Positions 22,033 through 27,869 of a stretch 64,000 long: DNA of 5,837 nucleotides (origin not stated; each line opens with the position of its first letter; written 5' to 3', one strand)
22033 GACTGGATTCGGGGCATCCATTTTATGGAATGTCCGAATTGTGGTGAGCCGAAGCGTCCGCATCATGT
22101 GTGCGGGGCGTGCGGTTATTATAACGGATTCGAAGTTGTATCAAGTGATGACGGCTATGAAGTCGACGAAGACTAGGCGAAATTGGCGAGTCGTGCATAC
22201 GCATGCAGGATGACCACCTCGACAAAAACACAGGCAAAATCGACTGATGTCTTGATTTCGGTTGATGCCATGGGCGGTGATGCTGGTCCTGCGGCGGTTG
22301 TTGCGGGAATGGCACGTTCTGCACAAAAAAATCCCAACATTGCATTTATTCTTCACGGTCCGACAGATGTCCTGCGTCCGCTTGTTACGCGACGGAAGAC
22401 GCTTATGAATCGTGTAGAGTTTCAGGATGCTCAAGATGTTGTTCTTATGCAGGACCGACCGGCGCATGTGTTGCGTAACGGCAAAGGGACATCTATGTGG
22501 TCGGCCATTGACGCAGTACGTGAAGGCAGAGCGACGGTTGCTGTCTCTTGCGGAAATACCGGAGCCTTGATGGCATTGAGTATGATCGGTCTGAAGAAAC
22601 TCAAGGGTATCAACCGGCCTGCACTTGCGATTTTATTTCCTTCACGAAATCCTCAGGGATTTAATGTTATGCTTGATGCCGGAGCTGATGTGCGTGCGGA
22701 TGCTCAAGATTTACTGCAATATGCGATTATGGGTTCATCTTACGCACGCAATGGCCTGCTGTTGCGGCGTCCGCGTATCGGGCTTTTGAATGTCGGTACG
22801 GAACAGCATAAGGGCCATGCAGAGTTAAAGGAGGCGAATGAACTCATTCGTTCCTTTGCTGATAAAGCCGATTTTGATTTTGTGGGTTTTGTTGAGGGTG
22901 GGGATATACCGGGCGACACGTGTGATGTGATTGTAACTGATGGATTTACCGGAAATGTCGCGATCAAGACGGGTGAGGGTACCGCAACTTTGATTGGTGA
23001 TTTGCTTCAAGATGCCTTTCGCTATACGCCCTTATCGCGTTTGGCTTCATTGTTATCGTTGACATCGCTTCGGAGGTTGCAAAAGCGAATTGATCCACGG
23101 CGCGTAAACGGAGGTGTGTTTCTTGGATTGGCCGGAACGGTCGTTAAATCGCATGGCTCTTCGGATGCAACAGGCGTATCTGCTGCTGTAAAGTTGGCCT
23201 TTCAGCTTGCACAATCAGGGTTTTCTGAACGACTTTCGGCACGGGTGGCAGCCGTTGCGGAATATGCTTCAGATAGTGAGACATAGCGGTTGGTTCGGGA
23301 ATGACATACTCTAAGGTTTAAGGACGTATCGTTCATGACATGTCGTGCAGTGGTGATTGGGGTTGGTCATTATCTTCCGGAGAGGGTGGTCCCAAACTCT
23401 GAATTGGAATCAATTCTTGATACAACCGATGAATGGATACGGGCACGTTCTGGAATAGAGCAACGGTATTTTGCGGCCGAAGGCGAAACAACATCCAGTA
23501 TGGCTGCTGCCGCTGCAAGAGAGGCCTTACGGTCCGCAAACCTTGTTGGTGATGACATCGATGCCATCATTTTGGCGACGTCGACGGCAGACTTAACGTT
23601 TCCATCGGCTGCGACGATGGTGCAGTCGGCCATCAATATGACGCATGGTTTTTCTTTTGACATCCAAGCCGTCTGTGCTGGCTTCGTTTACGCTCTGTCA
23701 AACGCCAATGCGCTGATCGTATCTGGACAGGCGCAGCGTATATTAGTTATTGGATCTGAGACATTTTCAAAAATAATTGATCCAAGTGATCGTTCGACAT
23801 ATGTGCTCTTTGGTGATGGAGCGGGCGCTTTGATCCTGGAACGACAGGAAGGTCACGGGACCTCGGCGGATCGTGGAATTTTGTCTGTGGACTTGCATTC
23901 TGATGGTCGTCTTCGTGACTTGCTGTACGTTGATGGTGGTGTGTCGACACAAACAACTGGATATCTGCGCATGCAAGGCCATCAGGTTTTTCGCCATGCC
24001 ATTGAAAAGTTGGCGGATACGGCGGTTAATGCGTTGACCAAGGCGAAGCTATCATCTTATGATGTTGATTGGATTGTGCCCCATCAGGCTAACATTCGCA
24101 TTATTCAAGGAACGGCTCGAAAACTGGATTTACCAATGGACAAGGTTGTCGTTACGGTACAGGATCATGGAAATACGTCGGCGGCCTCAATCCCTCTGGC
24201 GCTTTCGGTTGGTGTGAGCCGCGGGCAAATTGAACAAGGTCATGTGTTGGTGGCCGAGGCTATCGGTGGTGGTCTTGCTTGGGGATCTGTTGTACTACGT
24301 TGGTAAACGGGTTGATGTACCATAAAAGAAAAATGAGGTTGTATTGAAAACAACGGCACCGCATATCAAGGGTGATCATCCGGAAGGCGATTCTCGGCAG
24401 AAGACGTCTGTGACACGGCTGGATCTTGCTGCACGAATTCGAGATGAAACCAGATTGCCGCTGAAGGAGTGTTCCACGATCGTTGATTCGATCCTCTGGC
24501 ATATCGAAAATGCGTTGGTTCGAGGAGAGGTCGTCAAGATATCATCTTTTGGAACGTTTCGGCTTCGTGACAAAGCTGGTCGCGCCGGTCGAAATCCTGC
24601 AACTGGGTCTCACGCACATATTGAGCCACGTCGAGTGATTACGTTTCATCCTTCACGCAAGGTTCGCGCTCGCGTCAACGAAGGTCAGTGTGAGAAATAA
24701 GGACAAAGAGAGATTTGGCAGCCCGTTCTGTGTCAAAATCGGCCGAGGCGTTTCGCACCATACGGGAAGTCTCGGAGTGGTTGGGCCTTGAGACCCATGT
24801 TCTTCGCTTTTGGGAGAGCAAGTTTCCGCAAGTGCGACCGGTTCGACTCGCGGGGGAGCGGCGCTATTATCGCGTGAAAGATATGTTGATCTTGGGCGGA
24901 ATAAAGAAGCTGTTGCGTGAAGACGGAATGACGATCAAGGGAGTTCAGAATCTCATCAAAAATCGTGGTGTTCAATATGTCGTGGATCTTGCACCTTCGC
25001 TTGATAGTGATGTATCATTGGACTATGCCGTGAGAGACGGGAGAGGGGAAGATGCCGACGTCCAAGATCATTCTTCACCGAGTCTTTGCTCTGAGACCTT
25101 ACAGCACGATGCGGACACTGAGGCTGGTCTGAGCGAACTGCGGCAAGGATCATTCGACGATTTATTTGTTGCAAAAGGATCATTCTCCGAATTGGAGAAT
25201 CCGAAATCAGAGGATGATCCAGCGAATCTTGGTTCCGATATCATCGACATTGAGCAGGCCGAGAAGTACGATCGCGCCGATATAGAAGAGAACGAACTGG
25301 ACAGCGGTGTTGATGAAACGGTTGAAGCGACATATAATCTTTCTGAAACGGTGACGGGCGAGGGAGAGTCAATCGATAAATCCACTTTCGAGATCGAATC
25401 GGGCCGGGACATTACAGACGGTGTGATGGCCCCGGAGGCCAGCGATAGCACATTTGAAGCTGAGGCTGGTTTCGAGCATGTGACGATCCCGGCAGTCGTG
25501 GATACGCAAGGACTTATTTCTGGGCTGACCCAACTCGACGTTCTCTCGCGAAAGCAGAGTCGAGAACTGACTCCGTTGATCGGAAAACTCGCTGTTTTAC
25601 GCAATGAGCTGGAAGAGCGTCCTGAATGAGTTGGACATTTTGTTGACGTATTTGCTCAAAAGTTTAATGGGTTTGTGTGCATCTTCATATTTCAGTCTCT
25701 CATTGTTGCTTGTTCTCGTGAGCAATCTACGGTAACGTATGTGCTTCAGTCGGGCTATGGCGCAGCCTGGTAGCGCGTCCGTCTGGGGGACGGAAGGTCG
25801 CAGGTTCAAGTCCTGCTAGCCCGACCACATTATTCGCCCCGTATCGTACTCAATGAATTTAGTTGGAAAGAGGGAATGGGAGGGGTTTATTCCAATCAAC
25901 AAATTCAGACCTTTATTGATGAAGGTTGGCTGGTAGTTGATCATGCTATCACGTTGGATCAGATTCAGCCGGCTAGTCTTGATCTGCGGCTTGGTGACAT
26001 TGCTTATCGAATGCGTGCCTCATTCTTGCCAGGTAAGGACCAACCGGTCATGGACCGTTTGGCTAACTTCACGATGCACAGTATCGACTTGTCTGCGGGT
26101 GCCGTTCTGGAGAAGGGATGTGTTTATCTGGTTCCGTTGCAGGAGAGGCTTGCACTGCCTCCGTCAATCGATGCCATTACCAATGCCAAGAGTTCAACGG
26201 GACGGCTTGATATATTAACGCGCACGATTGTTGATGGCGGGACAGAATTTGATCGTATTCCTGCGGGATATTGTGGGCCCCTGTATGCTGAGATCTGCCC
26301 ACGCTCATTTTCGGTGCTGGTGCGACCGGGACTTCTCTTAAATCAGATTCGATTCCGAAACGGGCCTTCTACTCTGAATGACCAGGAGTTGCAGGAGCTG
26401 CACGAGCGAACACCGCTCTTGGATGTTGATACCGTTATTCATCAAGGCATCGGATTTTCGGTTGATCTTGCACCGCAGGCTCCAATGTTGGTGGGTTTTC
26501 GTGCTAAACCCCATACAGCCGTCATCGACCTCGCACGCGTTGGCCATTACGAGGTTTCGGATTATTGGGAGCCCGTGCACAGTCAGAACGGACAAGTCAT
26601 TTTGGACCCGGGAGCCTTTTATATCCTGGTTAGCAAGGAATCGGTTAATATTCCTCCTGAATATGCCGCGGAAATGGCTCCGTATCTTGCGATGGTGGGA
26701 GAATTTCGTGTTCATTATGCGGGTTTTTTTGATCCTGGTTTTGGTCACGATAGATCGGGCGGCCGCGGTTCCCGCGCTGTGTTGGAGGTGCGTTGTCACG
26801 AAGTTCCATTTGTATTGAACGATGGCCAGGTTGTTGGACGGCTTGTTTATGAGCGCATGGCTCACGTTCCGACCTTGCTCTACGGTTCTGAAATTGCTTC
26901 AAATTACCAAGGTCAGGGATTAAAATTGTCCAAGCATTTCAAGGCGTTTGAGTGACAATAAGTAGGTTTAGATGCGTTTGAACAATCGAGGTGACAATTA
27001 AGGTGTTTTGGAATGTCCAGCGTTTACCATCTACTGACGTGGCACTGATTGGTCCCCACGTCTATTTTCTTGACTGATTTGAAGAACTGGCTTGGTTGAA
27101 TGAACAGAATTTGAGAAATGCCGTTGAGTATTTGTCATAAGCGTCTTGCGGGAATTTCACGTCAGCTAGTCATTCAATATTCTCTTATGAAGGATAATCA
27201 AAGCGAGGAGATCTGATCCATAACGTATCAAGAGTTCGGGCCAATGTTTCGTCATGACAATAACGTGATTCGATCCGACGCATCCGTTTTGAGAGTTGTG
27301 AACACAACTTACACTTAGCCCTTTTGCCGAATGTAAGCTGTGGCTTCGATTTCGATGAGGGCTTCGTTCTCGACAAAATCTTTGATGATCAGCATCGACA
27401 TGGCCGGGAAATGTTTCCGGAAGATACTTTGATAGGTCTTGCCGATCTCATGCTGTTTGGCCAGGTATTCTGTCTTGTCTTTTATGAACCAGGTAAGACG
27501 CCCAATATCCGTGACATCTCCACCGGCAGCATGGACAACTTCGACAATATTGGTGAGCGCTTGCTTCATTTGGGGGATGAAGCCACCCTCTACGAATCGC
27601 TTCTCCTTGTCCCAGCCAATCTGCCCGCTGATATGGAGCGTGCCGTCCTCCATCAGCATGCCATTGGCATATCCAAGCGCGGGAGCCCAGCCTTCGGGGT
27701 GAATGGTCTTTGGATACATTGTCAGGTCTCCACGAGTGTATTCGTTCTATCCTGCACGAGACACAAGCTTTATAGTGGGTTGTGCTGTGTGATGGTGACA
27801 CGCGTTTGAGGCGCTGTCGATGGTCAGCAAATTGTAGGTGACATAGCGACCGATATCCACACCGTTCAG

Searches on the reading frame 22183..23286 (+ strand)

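Call 8: search_protein_families(library=ncbifam, proteins=[window:22183-23286:+], max_evalue=0.00001)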
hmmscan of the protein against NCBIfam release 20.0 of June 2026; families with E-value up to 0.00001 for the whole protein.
window:22183-23286:+ (367 aa): 4 families
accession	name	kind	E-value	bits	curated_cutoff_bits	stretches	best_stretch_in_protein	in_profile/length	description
TIGR00182.1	plsX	equivalog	3.9e-90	302.4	243.4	1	25-360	3-332/337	phosphate acyltransferase PlsX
NF010419.0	PRK13845.1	equivalog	5e-56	190.4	729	1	11-352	86-430/440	putative glycerol-3-phosphate acyltransferase PlsX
NF010420.0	PRK13846.1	equivalog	4.7e-42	144.3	536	1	22-354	2-314/316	phosphate acyltransferase PlsX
NF040747.1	reduct_C_alpha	equivalog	7e-08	31.9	350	1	174-263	135-224/380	glycine/sarcosine/betaine reductase complex component C subunit alpha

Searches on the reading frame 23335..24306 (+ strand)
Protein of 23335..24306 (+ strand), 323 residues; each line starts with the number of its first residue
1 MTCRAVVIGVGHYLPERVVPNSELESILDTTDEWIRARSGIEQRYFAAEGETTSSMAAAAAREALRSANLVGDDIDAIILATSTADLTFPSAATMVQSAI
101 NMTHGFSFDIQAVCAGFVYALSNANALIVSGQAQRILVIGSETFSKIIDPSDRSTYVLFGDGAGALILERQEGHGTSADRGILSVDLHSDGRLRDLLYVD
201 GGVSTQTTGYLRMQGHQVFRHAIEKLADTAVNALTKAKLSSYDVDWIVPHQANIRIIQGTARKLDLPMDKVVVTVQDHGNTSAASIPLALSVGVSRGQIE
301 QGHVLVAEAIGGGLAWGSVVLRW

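Call 8: search_protein_families(library=ncbifam, proteins=[window:23335-24306:+], max_evalue=0.00001)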
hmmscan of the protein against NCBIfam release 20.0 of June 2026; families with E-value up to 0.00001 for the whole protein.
window:23335-24306:+ (323 aa): 17 families
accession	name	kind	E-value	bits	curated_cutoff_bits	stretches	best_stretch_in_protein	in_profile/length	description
NF006829.0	PRK09352.1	subfamily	1.6e-124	415.1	249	1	4-323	4-321/322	beta-ketoacyl-ACP synthase 3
TIGR00747.1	fabH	subfamily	2.3e-117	391.7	292.1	1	5-323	3-322/322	beta-ketoacyl-ACP synthase III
NF004623.0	PRK05963.1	equivalog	1.8e-75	254.3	437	1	3-322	4-327/328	beta-ketoacyl-ACP synthase III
NF005541.0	PRK07204.1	equivalog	1.6e-60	205.2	402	1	4-322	4-328/329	beta-ketoacyl-ACP synthase III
NF005703.0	PRK07515.1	equivalog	1.3e-39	136.2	304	1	51-322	94-371/373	beta-ketoacyl-ACP synthase III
NF005308.0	PRK06840.1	equivalog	7.8e-38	130.3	315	1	5-323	5-335/339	3-oxoacyl-ACP synthase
NF009519.0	PRK12880.1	equivalog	1.7e-33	116.4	436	1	21-322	25-337/353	beta-ketoacyl-ACP synthase III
NF006720.0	PRK09258.1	equivalog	1.3e-29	103.5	285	1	6-323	7-338/338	3-oxoacyl-ACP synthase III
NF003274.0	PRK04262.1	equivalog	6.1e-22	78.1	244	1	6-292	4-279/347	hydroxymethylglutaryl-CoA synthase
NF005293.2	PRK06816.1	subfamily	2.5e-20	72.9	450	1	10-150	6-158/378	StlD/DarB family beta-ketosynthase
NF053539.1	resorcinol_DarB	exception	1.6e-16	60.4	550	1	10-149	8-158/377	dialkylresorcinol biosynthesis protein DarB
TIGR00748.1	HMG_CoA_syn_Arc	equivalog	2e-15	56.9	353.35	1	6-313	3-297/345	hydroxymethylglutaryl-CoA synthase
NF005704.0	PRK07516.1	subfamily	2.2e-08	33.4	412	1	48-146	17-117/389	thiolase domain-containing protein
NF004720.0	PRK06064.1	subfamily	3.8e-08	32.5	420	1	53-149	22-120/389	thiolase domain-containing protein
TIGR01835.1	HMG-CoA-S_prok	equivalog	1.1e-07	31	360.35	1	11-143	7-138/382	hydroxymethylglutaryl-CoA synthase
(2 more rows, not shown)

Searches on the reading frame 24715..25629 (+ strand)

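Call 8: search_protein_families(library=ncbifam, proteins=[window:24715-25629:+], max_evalue=0.00001)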
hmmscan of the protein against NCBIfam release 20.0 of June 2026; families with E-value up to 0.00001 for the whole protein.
window:24715-25629:+ (304 aa): 2 families
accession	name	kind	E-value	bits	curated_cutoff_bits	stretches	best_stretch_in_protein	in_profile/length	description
NF052513.1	TransRegCarH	equivalog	1.4e-07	31.1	400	1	14-74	7-67/274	HTH-type transcriptional repressor CarH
NF047375.1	HeatShock_HspR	equivalog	9.5e-06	25.5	105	0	16-82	6-71/92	heat shock protein transcriptional repressor HspR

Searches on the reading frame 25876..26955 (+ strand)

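Call 8: search_protein_families(library=ncbifam, proteins=[window:25876-26955:+], max_evalue=0.00001)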
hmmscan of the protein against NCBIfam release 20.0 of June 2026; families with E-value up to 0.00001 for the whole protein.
window:25876-26955:+ (359 aa): 3 families
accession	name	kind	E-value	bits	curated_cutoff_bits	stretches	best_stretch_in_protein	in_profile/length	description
NF005734.0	PRK07559.1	equivalog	7.6e-170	564.6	283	1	3-357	10-367/368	2'-deoxycytidine 5'-triphosphate deaminase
TIGR02274.1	dCTP_deam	equivalog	2.6e-19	69.6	92.8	2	6-162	3-153/180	dCTP deaminase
NF002598.0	PRK02253.1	equivalog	5.7e-09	35.7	130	0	6-117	4-111/167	deoxyuridine 5'-triphosphate nucleotidohydrolase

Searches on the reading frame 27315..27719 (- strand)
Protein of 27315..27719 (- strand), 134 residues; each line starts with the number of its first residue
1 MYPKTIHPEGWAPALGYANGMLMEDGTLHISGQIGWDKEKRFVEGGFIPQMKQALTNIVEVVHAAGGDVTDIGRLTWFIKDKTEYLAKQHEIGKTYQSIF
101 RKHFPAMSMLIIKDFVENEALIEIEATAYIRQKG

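Call 8: search_protein_families(library=ncbifam, proteins=[window:27315-27719:-], max_evalue=0.00001)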
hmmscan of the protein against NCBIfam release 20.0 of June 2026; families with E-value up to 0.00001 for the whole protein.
window:27315-27719:- (134 aa): 3 families
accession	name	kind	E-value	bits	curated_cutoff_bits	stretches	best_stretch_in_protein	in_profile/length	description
TIGR00004.1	TIGR00004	subfamily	1.1e-14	54.7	106.25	1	16-128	15-123/125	Rid family detoxifying hydrolase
TIGR03610.1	RutC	equivalog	3.5e-11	43.3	169.1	1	4-130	4-126/127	pyrimidine utilization protein C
NF008490.0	PRK11401.1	equivalog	7.8e-06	25.8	222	1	28-128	27-125/129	enamine/imine deaminase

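Call 82: search_solved_structures(query=window:27315-27719:-, max_evalue=0.001, show_alignments=4)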
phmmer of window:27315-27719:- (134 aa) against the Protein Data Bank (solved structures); distinct sequences matched with E-value up to 0.001: 39.
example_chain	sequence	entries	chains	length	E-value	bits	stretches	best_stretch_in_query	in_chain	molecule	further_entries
1nq3_A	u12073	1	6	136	3.2e-13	53.2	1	14-128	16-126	14.3 kDa perchloric acid soluble protein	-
8qoq_A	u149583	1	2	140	3.4e-13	53.1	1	14-128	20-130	2-iminobutanoate/2-iminopropanoate deaminase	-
8qou_A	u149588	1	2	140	3.5e-13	53.1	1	14-128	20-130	2-iminobutanoate/2-iminopropanoate deaminase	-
8qom_A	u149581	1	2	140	3.5e-13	53.1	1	14-128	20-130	2-iminobutanoate/2-iminopropanoate deaminase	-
8qov_A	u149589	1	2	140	4e-13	52.9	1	14-127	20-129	2-iminobutanoate/2-iminopropanoate deaminase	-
8q3h_A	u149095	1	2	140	4.7e-13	52.7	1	14-128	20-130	2-iminobutanoate/2-iminopropanoate deaminase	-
8qos_A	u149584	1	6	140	7.8e-13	51.9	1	14-128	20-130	2-iminobutanoate/2-iminopropanoate deaminase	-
8qop_A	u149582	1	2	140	9.2e-13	51.7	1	14-128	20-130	2-iminobutanoate/2-iminopropanoate deaminase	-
8qok_A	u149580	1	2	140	1e-12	51.5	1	14-111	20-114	2-iminobutanoate/2-iminopropanoate deaminase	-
1oni_A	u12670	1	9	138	2e-12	50.6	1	14-128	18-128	14.5 kDa translational inhibitor protein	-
9n80_A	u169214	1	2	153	2.7e-12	50.2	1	14-128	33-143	2-iminobutanoate/2-iminopropanoate deaminase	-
1qah_A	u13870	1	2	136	1.5e-11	47.8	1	13-128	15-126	PERCHLORIC ACID SOLUBLE PROTEIN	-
6tcd_A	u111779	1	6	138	2.2e-11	47.2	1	19-129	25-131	Ribonuclease UK114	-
6tcc_A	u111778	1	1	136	7.5e-11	45.5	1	13-130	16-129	ribonuclease UK114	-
5yu2_A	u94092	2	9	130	1e-09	41.9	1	13-131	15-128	Translation initiation inhibitor homologue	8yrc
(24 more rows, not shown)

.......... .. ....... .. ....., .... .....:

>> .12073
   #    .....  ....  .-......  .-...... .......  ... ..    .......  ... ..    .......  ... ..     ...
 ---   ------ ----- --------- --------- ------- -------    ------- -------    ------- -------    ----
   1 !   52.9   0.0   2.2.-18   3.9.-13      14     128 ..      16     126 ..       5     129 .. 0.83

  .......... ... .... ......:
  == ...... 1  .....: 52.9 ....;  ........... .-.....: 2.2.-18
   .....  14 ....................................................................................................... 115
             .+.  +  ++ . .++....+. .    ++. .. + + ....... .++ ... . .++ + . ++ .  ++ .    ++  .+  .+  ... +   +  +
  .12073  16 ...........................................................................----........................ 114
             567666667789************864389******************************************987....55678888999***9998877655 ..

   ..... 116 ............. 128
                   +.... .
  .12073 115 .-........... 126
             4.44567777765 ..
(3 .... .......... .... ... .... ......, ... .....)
